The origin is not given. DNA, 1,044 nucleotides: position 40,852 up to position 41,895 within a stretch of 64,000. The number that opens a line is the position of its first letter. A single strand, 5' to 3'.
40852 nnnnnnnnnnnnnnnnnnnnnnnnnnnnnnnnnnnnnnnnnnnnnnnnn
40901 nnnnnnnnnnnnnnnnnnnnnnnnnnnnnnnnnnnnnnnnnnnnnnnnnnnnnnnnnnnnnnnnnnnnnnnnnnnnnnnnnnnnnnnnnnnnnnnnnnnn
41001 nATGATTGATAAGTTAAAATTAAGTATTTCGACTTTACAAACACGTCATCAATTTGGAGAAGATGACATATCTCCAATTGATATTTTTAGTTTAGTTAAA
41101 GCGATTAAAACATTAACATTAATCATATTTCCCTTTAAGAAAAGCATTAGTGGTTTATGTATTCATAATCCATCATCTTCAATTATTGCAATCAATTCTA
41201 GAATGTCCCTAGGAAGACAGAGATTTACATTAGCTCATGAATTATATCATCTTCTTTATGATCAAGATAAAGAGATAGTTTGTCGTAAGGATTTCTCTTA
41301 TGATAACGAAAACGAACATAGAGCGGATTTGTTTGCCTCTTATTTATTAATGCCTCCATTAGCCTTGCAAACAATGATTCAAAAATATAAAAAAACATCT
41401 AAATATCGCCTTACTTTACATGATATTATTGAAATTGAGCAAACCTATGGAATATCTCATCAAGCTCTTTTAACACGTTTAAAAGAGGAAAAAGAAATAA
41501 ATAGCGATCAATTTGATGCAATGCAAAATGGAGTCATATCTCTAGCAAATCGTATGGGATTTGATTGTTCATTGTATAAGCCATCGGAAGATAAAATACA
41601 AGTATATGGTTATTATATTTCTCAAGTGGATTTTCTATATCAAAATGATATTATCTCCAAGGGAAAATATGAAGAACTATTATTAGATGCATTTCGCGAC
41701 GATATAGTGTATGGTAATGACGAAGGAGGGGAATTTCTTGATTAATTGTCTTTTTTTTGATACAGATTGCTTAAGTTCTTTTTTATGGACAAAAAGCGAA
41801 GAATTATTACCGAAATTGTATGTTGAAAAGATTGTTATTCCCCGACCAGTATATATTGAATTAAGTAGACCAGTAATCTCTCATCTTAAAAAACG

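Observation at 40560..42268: XRE - ImmA/IrrE metallopeptidase - PIN nuclease three-gene module behind a consensus promoter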

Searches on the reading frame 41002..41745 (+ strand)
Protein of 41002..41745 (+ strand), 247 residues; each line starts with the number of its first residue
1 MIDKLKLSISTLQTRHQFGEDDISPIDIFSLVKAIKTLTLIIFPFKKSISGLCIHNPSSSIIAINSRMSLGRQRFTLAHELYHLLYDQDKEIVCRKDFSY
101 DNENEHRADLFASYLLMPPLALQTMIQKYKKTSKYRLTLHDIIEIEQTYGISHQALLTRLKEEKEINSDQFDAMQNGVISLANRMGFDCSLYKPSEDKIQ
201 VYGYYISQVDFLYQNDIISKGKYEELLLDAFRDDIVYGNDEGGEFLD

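Call 3: search_protein_families(library=pfam, proteins=[window:41002-41745:+], max_evalue=1)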
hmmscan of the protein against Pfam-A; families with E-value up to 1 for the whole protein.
window:41002-41745:+ (247 aa): 3 families
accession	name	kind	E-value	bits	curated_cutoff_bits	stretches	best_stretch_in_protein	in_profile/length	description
PF06114.19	Peptidase_M78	-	2.2e-18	66.7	22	1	48-161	17-123/123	IrrE N-terminal-like domain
PF20573.4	DUF6782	-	0.016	14.9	27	1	55-97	72-112/241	Putative metallopeptidase family (DUF6782)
PF11836.14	Phage_TAC_11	-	0.21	12.1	27.8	1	134-165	14-45/96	Phage tail tube protein, GTA-gp10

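Call 4: search_protein_families(library=padloc, proteins=[window:41002-41745:+], max_evalue=1)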
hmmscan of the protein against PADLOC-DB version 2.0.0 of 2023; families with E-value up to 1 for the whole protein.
window:41002-41745:+ (247 aa): 17 families
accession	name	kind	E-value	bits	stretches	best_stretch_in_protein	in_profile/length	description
PDLC04776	PDC-M69B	-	1.1e-24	85.6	1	21-227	30-240/272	-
PDLC04141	capP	-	4.4e-24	83.3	1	23-162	19-152/242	capP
PDLC03949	RmrA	-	6.2e-13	46.3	1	55-172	171-274/363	-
PDLC03953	RmrA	-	1.4e-12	45.5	1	60-169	195-289/373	-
PDLC03945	RmrA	-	2.1e-12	44.9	1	60-170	195-300/394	-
PDLC03950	RmrA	-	7.1e-11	39.7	1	10-156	133-271/369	-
PDLC03954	RmrA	-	9.1e-11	39.3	1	57-170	191-297/380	-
PDLC03943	RmrA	-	1.4e-10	38.8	1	32-172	148-281/370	-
PDLC03944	RmrA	-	4.7e-10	37.1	1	60-180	186-300/384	-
PDLC03948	RmrA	-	2.3e-08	31.3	1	62-174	195-300/397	-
PDLC03947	RmrA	-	5e-08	30.2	1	62-171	196-298/383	-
PDLC03951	RmrA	-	1.2e-07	29.1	1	67-168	199-290/400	-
PDLC03952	RmrA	-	3.7e-07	27.3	1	60-175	206-314/395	-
PDLC03946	RmrA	-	4.7e-07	26.9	1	48-174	165-278/357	-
PDLC03955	RmrA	-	6.3e-06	23.7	1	12-160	152-287/371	-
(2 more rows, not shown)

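Call 5: search_protein_families(library=ncbifam, proteins=[window:41002-41745:+], max_evalue=1)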
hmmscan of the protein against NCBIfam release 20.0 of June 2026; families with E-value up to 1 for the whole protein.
window:41002-41745:+ (247 aa): 4 families
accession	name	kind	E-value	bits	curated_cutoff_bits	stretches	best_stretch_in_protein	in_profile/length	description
NF052239.1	antitox_spr1629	equivalog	9.2e-12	44.7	335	1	59-168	194-298/377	spr1629 family repressor/antitoxin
NF038139.1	Reg_Aceta_RamB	equivalog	0.03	13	700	1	55-160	206-307/465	acetate metabolism transcriptional regulator RamB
NF038145.1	Hvo_1808_fam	equivalog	0.031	13.6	200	1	60-103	120-163/432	Hvo_1808 family surface protein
NF005373.0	PRK06915.1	equivalog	0.14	11.1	428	1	152-211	18-76/422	peptidase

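Call 58: find_homologous_proteins(query=window:41002-41742:+, max_evalue=1e-10)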
Query window:41002-41742:+ (247 aa): 1878 proteins with E <= 1e-10 among 2201 candidates; the best 120 are listed.
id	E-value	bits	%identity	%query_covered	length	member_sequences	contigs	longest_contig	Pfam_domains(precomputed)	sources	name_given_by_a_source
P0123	9.5e-159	544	100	100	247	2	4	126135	PF06114.20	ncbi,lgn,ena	-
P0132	8.7e-85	302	60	96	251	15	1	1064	PF06114.20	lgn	-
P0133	1.7e-84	301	59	100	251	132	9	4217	PF06114.20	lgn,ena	-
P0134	3.0e-83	297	59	100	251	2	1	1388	PF06114.20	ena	-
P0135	7.6e-82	292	59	100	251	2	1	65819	PF06114.20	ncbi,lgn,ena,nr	ncbi:MAG: ImmA/IrrE family metallo-endopeptidase [Lachnospiraceae bacterium]|nr:ImmA/IrrE family met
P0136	1.6e-80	288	56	100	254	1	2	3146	PF06114.20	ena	-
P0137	2.9e-80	287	57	100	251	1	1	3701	PF06114.20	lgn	-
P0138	4.4e-80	287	57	100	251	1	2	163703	PF06114.20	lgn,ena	-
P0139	5.1e-80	286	57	100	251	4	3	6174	PF06114.20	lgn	-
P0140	1.1e-79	285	56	100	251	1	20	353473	PF06114.20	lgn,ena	-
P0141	1.1e-79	285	56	98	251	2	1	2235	PF06114.20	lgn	-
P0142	1.7e-79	285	56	98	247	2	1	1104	PF06114.20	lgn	-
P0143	1.8e-79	285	57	100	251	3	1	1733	PF06114.20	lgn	-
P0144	2.8e-79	284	56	100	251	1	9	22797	PF06114.20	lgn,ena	-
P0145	3.6e-79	284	56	100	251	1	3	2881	PF06114.20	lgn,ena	-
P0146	3.8e-79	284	56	100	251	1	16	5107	PF06114.20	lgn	-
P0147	4.0e-79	284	56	100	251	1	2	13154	PF06114.20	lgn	-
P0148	7.6e-79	283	55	100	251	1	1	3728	PF06114.20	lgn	-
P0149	8.1e-79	283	56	100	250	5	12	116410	PF06114.20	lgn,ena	-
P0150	9.8e-79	282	56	100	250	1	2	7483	PF06114.20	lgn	-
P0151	1.4e-78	282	56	100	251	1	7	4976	PF06114.20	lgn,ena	-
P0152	3.0e-78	281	55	98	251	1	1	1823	PF06114.20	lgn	-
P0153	6.5e-78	280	57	100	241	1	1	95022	PF06114.20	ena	-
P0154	7.0e-78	279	55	100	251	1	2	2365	PF06114.20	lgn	-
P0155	2.3e-77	278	56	100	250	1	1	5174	PF06114.20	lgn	-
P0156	2.7e-77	278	54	100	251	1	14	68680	PF06114.20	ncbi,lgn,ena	-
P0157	2.9e-77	277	54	100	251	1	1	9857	PF06114.20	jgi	-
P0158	4.3e-77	277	54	100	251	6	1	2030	PF06114.20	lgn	-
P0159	6.1e-77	276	54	100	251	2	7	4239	PF06114.20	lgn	-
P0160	6.7e-77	276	55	100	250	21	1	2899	PF06114.20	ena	-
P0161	2.2e-76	275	54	100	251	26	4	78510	PF06114.20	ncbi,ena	-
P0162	2.9e-76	274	54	100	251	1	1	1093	PF06114.20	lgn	-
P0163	3.8e-76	274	57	96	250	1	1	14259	PF06114.20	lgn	-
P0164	5.1e-76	273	57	99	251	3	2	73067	PF06114.20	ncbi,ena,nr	ncbi:MAG: ImmA/IrrE family metallo-endopeptidase [Lachnospiraceae bacterium]|nr:ImmA/IrrE family met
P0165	7.1e-76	273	55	100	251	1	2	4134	PF06114.20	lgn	-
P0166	8.0e-76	273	55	98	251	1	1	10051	PF06114.20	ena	-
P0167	2.2e-75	271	54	100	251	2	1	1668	PF06114.20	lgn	-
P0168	2.5e-75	271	53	100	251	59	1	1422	PF06114.20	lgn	-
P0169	3.2e-75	271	54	99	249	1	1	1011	PF06114.20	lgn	-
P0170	4.3e-75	270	53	98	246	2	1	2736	PF06114.20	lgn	-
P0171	4.6e-75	270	52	100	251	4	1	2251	PF06114.20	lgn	-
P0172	7.1e-75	270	51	99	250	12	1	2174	PF06114.20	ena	-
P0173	1.2e-74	269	55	96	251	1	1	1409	PF06114.20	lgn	-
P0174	1.8e-74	268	54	100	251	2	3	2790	PF06114.20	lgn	-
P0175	6.7e-74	266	55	96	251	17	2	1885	PF06114.20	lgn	-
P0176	7.4e-74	266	54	100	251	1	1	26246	PF06114.20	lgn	-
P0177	7.6e-74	266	54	100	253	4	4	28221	PF06114.20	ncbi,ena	-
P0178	2.2e-73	265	53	100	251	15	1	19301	PF06114.20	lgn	-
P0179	3.1e-73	264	53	100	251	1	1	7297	PF06114.20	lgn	-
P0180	3.6e-73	264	54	100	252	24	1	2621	PF06114.20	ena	-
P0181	3.7e-73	264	50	100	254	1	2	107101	PF06114.20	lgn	-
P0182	4.2e-73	264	54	100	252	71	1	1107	PF06114.20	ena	-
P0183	4.7e-73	264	54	100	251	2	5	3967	PF06114.20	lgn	-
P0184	5.8e-73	263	52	100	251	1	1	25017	PF06114.20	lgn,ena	-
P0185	6.2e-73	263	56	100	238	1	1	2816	PF06114.20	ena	-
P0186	6.9e-73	263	52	100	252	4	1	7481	PF06114.20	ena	-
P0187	7.6e-73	263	52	100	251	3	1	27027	PF06114.20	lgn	-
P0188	1.9e-72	262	52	100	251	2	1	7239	PF06114.20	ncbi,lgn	ncbi:MAG: ImmA/IrrE family metallo-endopeptidase [Dehalobacterium sp.]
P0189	2.3e-72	261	52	100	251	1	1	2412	PF06114.20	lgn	-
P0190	9.9e-72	259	53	100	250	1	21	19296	PF06114.20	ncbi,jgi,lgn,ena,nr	ncbi:MAG TPA: toxin-antitoxin system, toxin component [Ruminococcaceae bacterium]|nr:toxin-antitoxin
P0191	1.1e-71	259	53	100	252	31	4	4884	PF06114.20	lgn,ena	-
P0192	1.2e-71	259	53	100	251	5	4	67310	PF06114.20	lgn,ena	-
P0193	1.5e-71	259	51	100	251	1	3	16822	PF06114.20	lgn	-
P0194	2.0e-71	258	52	100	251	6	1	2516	PF06114.20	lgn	-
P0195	2.5e-71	258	51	100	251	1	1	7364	PF06114.20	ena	-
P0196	3.3e-71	258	51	100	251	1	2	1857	PF06114.20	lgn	-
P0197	4.2e-71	257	54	94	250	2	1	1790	PF06114.20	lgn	-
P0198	4.6e-71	257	51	100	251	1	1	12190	PF06114.20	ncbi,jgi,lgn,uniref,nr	ncbi:conserved hypothetical protein [Candidatus Desulfosporosinus infrequens]|uniref:IrrE N-terminal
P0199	4.7e-71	257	51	100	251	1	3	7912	PF06114.20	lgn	-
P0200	6.8e-71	257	53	100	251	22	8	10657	PF06114.20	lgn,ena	-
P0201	7.8e-71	256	54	100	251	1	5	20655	PF06114.20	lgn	-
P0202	8.2e-71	256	51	100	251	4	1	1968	PF06114.20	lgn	-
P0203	8.8e-71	256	51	100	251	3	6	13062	PF06114.20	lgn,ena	-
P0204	1.4e-70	256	51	100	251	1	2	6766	PF06114.20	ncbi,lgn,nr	ncbi:MAG: ImmA/IrrE family metallo-endopeptidase [Desulfosporosinus sp.]|nr:ImmA/IrrE family metallo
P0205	1.5e-70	255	51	100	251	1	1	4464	PF06114.20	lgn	-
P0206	1.6e-70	255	51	100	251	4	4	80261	PF06114.20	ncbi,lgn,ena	-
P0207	2.5e-70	255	52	98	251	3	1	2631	PF06114.20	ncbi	-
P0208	3.5e-70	254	51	100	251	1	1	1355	PF06114.20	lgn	-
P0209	4.2e-70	254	50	100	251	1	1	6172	PF06114.20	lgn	-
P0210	7.3e-70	253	51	100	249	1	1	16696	PF06114.20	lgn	-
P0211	8.4e-70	253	53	98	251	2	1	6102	PF06114.20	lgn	-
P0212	8.4e-70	253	51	100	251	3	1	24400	PF06114.20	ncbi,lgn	-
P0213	8.5e-70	253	51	100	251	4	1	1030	PF06114.20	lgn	-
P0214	9.4e-70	253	51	100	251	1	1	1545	PF06114.20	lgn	-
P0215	1.4e-69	252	51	100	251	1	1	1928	PF06114.20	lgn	-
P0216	1.6e-69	252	52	100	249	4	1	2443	PF06114.20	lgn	-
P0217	1.8e-69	252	52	100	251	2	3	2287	PF06114.20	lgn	-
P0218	2.0e-69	252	49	100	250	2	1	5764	PF06114.20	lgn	-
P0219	2.2e-69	252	51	100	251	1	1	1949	PF06114.20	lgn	-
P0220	2.9e-69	251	51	100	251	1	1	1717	PF06114.20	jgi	-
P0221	4.9e-69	251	52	98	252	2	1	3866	PF06114.20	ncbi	-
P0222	8.6e-69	250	51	100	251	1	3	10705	PF06114.20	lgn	-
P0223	1.5e-68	249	49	96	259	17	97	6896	PF06114.20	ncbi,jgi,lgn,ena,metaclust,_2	jgi:Zn-dependent peptidase ImmA (M78 family)|metaclust:\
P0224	2.1e-68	248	51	100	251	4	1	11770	PF06114.20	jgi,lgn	jgi:Zn-dependent peptidase ImmA (M78 family)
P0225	2.1e-68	248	51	100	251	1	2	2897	PF06114.20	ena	-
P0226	2.2e-68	248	50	100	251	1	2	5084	PF06114.20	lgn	-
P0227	2.4e-68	248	51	100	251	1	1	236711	PF06114.20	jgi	-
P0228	2.8e-68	248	50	100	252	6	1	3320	PF06114.20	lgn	-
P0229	3.7e-68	248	49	100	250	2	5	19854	PF06114.20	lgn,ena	-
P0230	5.1e-68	247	50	100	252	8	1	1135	PF06114.20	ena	-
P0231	7.0e-68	247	48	100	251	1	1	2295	PF06114.20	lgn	-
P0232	7.3e-68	247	52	100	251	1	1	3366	PF06114.20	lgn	-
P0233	1.2e-67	246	50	100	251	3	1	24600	PF06114.20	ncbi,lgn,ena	-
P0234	1.2e-67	246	51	97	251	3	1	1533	PF06114.20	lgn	-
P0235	1.8e-67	245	48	97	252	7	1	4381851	PF06114.20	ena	-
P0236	2.0e-67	245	50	100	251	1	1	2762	PF06114.20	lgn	-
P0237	2.3e-67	245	51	100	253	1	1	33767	PF06114.20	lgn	-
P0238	2.4e-67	245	51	98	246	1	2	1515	PF06114.20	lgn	-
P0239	2.4e-67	245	48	100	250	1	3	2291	PF06114.20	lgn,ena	-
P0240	2.5e-67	245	50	99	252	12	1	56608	PF06114.20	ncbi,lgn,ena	-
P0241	3.0e-67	245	51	100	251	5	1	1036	PF06114.20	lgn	-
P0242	3.1e-67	245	50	97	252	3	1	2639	PF06114.20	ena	-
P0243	3.4e-67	245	49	100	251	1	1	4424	PF06114.20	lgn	-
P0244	4.1e-67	244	49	100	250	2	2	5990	PF06114.20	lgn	-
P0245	4.1e-67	244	49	100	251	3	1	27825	PF06114.20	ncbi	-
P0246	4.1e-67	244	49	100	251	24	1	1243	PF06114.20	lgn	-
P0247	5.1e-67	244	50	100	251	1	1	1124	PF06114.20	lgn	-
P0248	5.4e-67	244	51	100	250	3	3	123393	PF06114.20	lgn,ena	-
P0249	5.6e-67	244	52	97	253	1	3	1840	PF06114.20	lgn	-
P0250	9.0e-67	243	47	100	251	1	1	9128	PF06114.20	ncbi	-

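Call 64: predict_structure(alignment_id=A5)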
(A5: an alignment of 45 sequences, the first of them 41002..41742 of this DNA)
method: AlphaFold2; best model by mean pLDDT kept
length: 247 residues; sequences in the alignment: 45
mean_pLDDT: 84.5   pTM: 0.82
mean pLDDT of the five models: 84.5, 84.4, 84.1, 82.8, 80.7
residues with pLDDT >= 90: 149; 70-90: 64; 50-70: 14; < 50: 20
segments of 3 or more residues with pLDDT < 50: 94-100, 235-247
pLDDT, mean of each block of 10 residues (from residue 1): 86 91 92 92 81 86 92 95 82 46 85 95 91 82 95 93 93 92 93 84 90 95 84 48 35
secondary structure, 60 per line:
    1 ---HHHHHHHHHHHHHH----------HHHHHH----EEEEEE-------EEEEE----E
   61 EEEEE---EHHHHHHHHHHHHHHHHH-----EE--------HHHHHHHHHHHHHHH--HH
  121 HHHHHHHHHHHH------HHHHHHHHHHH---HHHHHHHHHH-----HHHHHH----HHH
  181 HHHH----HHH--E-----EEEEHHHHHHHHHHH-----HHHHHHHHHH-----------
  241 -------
elements in order: H4-17 H28-33 E38-43 E51-55 E60-65 H70-86 H102-116 H119-132 H139-149 H153-162 H168-173 H178-184 E200-203 H204-214 H220-229

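Call 73: search_solved_structures(query=A5, max_evalue=0.01, show_alignments=2)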
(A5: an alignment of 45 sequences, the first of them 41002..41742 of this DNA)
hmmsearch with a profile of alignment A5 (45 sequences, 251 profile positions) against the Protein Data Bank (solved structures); distinct sequences matched with E-value up to 0.01: 4.
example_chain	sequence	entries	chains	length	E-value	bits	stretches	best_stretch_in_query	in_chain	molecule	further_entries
7t5t_A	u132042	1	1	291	3.8e-07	33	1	67-127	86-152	CapP toxin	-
3dte_A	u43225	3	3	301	2.3e-06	30.4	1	27-126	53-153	IrrE protein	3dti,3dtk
9vzy_A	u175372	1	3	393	0.00015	24.5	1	48-167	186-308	HTH cro/C1-type domain-containing protein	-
8slm_A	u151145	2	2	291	0.00054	22.7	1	27-127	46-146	Zn dependent hydrolase fused to HTH domain, IrrE ortholog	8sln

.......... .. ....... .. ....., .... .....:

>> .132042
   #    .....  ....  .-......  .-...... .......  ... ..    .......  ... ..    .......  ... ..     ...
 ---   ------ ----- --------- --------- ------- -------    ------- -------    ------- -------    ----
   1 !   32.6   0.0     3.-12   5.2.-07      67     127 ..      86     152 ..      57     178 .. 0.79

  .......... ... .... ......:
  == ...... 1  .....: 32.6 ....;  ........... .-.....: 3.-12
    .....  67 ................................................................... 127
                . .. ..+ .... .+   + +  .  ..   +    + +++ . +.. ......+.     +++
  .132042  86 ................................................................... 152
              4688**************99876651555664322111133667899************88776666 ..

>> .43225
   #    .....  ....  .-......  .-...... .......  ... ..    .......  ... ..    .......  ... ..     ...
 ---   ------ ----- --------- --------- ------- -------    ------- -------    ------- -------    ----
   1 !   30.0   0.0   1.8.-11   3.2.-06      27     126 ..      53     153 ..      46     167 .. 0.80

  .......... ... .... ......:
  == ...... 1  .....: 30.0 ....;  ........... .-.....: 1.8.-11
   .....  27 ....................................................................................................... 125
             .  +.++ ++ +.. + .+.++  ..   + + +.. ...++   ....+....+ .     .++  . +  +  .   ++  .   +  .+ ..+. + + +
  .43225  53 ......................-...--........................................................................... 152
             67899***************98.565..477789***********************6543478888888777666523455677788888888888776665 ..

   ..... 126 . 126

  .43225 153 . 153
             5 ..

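Call 90: search_protein_families(library=padloc, alignment_id=A5, max_evalue=1e-10)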
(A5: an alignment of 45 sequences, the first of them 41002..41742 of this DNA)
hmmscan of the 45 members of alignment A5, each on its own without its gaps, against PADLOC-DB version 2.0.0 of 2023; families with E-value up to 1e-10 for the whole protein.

A. member 1, window:41002-41742:+ (247 aa): 7 families
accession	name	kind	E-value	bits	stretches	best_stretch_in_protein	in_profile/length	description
PDLC04776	PDC-M69B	-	1.1e-24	85.6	1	21-227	30-240/272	-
PDLC04141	capP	-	4.4e-24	83.3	1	23-162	19-152/242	capP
PDLC03949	RmrA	-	6.2e-13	46.3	1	55-172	171-274/363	-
PDLC03953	RmrA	-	1.4e-12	45.5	1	60-169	195-289/373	-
PDLC03945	RmrA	-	2.1e-12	44.9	1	60-170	195-300/394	-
PDLC03950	RmrA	-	7.1e-11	39.7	1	10-156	133-271/369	-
PDLC03954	RmrA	-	9.1e-11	39.3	0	57-170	191-297/380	-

B. families by the number of members that match (of 45 scanned): 13 families
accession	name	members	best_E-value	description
PDLC04141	capP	45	4.6e-29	capP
PDLC04776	PDC-M69B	45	1.2e-28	-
PDLC03949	RmrA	45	2.3e-16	-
PDLC03954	RmrA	42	5.5e-17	-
PDLC03945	RmrA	31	2.6e-16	-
PDLC03953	RmrA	22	2.3e-13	-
PDLC03950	RmrA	21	7.3e-13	-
PDLC03944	RmrA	18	4e-14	-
PDLC03943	RmrA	15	8.8e-13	-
PDLC03947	RmrA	12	1.5e-12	-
PDLC03946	RmrA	3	1.7e-11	-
PDLC03951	RmrA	2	3.4e-12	-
PDLC03948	RmrA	1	7.6e-12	-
